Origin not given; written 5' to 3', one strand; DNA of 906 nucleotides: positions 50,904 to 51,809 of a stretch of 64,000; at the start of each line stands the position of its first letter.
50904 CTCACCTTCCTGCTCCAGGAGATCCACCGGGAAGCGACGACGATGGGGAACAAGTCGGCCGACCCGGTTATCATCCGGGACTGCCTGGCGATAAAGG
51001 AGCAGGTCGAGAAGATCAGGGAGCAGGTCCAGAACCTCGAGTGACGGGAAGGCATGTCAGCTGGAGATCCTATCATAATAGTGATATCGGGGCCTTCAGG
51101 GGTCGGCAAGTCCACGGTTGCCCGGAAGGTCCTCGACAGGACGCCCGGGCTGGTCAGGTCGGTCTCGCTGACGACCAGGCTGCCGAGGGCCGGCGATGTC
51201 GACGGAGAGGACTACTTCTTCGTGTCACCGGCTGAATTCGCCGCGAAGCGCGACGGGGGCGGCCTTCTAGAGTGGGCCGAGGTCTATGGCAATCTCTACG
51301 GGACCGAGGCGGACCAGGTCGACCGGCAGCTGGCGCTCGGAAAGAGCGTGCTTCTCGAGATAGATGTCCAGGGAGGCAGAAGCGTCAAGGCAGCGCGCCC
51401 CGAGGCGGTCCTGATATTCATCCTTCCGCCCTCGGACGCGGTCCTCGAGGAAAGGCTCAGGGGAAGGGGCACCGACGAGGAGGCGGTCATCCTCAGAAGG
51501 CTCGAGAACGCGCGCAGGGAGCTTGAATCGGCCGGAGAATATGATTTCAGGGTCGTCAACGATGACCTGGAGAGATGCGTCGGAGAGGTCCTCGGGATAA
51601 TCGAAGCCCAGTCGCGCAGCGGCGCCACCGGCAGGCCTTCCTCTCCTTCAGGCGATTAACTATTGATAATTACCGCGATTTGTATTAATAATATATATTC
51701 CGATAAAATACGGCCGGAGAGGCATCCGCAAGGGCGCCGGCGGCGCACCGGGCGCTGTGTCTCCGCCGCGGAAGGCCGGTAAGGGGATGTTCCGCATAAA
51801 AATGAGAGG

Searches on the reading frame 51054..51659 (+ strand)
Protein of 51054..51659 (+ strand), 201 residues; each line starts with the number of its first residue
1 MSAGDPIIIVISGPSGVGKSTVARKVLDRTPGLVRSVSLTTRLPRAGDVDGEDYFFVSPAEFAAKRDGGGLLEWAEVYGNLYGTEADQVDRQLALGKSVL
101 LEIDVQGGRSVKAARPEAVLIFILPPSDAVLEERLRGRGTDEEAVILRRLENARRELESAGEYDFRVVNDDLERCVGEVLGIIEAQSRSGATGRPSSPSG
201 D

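Call 62: search_protein_families(library=pfam, proteins=[window:51054-51659:+], max_evalue=0.001)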
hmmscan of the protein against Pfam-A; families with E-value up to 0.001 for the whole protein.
window:51054-51659:+ (201 aa): 5 families
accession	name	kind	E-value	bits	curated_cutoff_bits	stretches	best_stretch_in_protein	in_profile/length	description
PF00625.27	Guanylate_kin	-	1.1e-45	156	25.2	1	9-185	5-181/182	Guanylate kinase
PF13671.12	AAA_33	-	1.4e-06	29.1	27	1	9-158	2-141/143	AAA domain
PF13238.12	AAA_18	-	0.00014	22.7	29.4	0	9-142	1-115/128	AAA domain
PF13401.12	AAA_22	-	0.00036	21.3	27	1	8-33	7-32/130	AAA domain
PF13191.12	AAA_16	-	0.00039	21.4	32.6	1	3-29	21-47/167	AAA ATPase domain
